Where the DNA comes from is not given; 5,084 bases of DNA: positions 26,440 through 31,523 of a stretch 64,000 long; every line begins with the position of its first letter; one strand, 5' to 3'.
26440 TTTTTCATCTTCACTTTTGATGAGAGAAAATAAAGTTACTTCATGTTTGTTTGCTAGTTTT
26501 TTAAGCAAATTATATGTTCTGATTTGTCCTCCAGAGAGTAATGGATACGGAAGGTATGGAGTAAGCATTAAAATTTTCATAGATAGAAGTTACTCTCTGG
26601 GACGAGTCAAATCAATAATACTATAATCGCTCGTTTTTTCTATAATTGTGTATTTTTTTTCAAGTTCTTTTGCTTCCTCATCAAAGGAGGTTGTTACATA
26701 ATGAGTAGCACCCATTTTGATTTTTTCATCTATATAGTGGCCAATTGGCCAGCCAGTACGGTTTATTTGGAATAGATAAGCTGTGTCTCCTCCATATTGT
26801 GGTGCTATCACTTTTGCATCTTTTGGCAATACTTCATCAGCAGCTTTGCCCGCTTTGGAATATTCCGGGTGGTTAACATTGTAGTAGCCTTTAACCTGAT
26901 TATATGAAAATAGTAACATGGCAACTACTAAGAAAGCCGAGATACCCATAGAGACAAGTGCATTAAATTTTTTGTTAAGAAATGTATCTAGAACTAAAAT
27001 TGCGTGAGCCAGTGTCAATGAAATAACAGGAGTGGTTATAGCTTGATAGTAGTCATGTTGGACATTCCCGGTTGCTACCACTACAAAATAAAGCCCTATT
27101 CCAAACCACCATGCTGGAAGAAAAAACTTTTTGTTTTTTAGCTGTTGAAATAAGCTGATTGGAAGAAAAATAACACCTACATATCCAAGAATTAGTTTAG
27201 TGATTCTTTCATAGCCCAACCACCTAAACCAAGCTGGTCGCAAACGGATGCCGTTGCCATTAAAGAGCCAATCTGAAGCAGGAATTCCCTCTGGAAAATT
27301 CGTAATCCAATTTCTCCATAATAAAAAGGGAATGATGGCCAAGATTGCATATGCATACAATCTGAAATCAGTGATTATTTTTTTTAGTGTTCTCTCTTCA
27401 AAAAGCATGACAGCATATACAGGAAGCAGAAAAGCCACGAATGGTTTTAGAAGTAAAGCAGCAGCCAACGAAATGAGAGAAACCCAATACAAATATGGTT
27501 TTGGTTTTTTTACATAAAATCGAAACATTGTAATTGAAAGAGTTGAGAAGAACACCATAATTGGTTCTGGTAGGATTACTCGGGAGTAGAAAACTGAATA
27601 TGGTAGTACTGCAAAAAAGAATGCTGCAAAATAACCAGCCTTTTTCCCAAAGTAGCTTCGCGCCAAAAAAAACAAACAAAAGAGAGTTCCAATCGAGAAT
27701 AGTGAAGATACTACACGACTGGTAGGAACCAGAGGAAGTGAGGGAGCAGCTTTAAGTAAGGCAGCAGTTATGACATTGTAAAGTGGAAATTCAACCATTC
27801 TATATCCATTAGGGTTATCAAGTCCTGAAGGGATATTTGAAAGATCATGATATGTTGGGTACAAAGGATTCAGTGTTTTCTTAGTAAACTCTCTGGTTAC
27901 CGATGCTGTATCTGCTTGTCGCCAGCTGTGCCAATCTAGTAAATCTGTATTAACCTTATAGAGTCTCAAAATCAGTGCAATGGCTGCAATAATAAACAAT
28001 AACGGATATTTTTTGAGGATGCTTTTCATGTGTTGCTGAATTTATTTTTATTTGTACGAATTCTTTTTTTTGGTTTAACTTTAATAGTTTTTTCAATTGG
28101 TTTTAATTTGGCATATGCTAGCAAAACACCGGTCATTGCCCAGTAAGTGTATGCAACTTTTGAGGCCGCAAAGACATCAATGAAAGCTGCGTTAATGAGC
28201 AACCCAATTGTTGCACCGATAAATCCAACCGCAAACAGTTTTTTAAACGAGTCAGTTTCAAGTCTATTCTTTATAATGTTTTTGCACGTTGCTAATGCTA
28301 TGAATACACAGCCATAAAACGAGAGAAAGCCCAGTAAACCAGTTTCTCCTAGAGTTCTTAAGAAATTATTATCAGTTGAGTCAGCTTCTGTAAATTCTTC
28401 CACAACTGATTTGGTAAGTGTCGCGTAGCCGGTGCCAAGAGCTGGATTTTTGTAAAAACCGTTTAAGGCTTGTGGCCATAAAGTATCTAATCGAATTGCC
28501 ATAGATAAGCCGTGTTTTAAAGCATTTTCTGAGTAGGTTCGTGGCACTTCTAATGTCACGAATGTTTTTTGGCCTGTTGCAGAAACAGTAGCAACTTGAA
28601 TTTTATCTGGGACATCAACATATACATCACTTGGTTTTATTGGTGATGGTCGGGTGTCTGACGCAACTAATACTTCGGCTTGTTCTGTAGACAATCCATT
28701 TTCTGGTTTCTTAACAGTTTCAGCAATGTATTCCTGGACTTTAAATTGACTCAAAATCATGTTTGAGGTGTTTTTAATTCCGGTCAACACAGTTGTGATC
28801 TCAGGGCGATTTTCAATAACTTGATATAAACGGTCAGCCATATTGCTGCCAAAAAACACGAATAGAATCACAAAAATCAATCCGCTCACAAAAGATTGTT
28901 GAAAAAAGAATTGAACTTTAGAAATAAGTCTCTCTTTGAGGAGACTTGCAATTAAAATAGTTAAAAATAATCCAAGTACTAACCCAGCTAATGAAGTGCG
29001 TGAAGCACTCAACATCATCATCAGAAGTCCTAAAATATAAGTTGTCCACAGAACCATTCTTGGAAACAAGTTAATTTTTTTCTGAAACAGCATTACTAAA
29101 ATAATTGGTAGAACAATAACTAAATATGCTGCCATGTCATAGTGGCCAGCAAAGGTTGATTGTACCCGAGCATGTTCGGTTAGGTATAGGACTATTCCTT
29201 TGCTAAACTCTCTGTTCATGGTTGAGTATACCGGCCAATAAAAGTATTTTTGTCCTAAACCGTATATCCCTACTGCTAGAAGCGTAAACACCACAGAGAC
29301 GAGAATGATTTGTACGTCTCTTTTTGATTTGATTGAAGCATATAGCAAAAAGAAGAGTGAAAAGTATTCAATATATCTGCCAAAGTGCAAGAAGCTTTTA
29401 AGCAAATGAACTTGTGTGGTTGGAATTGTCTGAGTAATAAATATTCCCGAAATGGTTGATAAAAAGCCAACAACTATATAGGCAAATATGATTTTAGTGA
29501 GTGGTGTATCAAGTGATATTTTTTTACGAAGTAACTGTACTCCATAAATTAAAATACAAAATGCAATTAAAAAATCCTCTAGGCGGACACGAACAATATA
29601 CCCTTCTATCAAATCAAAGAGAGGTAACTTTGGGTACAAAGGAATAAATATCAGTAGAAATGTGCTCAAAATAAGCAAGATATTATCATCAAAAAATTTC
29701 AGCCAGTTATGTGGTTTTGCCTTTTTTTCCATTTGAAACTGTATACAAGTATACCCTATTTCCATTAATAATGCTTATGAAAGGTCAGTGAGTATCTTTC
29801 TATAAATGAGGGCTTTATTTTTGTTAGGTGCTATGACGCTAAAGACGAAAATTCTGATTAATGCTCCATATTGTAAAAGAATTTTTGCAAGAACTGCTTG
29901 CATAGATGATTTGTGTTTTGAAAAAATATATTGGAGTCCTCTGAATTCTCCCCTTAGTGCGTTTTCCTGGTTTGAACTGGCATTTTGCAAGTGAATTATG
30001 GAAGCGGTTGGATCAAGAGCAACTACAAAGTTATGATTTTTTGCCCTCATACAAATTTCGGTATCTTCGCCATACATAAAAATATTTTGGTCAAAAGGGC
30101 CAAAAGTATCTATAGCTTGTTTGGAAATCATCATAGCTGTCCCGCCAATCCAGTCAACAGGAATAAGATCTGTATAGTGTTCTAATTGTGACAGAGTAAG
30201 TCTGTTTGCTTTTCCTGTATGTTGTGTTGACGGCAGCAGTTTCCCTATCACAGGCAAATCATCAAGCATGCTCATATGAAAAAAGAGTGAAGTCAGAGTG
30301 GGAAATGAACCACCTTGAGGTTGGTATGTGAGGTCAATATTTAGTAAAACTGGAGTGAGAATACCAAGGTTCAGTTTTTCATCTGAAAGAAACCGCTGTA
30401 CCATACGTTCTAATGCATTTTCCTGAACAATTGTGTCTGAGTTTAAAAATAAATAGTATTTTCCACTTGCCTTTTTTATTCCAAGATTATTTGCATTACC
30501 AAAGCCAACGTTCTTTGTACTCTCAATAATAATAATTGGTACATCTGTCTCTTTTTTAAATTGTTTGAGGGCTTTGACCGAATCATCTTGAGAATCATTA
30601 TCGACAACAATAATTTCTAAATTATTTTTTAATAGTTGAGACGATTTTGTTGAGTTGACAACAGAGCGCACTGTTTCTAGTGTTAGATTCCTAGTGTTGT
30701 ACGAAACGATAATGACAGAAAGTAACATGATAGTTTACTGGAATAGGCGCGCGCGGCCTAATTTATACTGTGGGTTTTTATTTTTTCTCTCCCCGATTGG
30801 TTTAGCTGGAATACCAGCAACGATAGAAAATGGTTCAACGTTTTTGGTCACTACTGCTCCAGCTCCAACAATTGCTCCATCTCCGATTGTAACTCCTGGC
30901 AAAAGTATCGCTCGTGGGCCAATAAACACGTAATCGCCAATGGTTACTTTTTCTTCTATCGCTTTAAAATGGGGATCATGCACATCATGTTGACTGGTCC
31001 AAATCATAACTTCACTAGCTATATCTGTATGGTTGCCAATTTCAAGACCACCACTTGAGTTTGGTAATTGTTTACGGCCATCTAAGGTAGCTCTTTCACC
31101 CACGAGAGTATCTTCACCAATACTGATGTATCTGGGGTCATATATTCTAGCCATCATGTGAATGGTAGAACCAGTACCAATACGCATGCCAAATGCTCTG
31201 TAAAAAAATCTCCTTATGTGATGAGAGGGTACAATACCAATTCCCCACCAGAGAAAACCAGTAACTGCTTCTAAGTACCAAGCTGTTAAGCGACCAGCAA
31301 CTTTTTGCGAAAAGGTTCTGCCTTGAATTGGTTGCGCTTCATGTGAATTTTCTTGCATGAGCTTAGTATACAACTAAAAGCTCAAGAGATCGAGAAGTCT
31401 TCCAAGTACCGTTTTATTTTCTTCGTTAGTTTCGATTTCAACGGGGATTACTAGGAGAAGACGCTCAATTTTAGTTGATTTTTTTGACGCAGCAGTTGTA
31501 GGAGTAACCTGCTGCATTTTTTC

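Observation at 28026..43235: Two diverged O-antigen-ligase/Wzy-like paralogs, one fused to a roughly 600-aa unknown extracytoplasmic domain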

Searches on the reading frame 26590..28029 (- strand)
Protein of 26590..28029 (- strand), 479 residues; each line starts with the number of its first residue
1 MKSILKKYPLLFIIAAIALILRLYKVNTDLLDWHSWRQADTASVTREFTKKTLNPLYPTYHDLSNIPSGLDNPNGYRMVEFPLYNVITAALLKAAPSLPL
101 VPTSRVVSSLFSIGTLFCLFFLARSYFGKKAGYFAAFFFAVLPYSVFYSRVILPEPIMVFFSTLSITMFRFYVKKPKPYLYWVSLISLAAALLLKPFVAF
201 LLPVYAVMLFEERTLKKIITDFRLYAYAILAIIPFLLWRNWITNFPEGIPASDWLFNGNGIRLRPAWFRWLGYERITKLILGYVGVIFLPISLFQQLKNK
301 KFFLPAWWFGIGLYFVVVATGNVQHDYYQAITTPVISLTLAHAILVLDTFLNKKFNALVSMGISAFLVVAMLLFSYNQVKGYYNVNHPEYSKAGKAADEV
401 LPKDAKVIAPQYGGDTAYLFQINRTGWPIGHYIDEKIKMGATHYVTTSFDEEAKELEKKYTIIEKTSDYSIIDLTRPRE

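Call 10: search_protein_families(library=pfam, proteins=[window:26590-28029:-], max_evalue=0.001)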
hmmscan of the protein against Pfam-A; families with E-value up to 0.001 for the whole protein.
window:26590-28029:- (479 aa): 2 families
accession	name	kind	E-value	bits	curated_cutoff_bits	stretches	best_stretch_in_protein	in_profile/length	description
PF13231.12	PMT_2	-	3.7e-13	50.4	26.1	1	105-238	25-160/160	Dolichyl-phosphate-mannose-protein mannosyltransferase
PF02366.24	PMT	-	7.3e-07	29.4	22.7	1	105-226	86-212/245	Dolichyl-phosphate-mannose-protein mannosyltransferase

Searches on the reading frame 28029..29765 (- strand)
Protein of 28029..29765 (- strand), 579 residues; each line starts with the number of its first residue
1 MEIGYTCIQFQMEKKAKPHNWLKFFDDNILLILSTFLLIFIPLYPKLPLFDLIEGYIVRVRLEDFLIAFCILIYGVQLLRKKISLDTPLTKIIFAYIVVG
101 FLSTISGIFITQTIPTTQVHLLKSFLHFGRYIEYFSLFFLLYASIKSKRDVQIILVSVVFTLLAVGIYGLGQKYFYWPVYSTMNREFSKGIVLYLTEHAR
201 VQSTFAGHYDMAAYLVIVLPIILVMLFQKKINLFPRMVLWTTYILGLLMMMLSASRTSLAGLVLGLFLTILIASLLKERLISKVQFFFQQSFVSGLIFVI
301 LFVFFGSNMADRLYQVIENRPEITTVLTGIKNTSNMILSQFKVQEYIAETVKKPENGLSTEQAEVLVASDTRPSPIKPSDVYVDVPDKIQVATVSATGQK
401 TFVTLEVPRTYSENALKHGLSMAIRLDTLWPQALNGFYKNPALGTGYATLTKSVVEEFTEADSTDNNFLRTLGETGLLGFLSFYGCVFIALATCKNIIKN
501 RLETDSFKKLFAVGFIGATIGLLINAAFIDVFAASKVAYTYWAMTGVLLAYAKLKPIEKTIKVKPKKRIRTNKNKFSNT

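Call 6: search_protein_families(library=pfam, proteins=[window:28029-29765:-], max_evalue=1)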
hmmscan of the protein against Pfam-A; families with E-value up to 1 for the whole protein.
window:28029-29765:- (579 aa): 3 families
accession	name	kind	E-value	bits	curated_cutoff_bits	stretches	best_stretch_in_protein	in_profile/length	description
PF04932.20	Wzy_C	-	2.4e-05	24.6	31.7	2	420-483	79-148/149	O-Antigen ligase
PF15831.10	SMIM5_18_22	-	0.039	14.8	29.3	0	277-306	7-37/56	Small integral membrane protein 5/18/22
PF02936.19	COX4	-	0.28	11.6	26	0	146-189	66-109/138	Cytochrome c oxidase subunit IV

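Call 30: search_protein_families(library=ncbifam, proteins=[window:28029-29765:-], max_evalue=1)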
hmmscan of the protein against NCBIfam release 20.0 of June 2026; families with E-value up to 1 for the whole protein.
window:28029-29765:- (579 aa): 2 families
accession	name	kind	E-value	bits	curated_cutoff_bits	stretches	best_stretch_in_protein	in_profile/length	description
TIGR00947.1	2A73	equivalog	1.7e-10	40.5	366.4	2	73-299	52-262/425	IctB family putative bicarbonate transporter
NF006284.1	PRK08456.1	equivalog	0.021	14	380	1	512-572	155-218/252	flagellar motor stator protein MotA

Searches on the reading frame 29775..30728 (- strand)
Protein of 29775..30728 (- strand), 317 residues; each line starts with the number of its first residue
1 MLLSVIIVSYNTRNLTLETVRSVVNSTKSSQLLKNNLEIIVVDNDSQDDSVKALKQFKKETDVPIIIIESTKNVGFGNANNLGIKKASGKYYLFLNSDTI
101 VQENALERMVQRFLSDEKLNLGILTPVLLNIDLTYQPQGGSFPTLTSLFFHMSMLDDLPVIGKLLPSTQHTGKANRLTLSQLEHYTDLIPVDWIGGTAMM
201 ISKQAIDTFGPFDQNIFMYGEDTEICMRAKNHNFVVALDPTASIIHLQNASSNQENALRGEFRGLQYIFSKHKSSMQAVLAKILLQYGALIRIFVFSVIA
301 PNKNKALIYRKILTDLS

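Call 10: search_protein_families(library=pfam, proteins=[window:29775-30728:-], max_evalue=0.001)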
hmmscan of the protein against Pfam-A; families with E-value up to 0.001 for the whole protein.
window:29775-30728:- (317 aa): 5 families
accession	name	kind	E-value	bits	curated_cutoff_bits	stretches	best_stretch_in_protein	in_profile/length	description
PF00535.33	Glycos_transf_2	-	5.3e-27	95.2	23.3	1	4-118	1-108/168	Glycosyl transferase family 2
PF13641.12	Glyco_tranf_2_3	-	8.1e-12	46.1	27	1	3-251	3-216/230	Glycosyltransferase like family 2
PF10111.15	Glyco_tranf_2_2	-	2.1e-10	41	27.3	1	5-242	2-212/276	Glycosyltransferase like family 2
PF13632.12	Glyco_trans_2_3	-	0.00029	21.1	27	0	93-238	3-115/198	Glycosyl transferase family group 2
PF13712.12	Glyco_tranf_2_5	-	0.0003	21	27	0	45-248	10-191/210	Glycosyltransferase like family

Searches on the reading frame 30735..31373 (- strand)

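Call 10: search_protein_families(library=pfam, proteins=[window:30735-31373:-], max_evalue=0.001)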
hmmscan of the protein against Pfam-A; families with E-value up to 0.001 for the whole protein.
window:30735-31373:- (212 aa): 3 families
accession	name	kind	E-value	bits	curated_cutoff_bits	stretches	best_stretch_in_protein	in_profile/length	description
PF00132.30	Hexapep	-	2.7e-15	55.8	27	1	143-177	2-36/36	Bacterial transferase hexapeptide (six repeats)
PF14602.12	Hexapep_2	-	1.5e-12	47.4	27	1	143-177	2-34/34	Hexapeptide repeat of succinyl-transferase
PF25084.1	LbH_EIF2B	-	0.00083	19.8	54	0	81-179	14-97/105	EIF2B subunit epsilon LbH domain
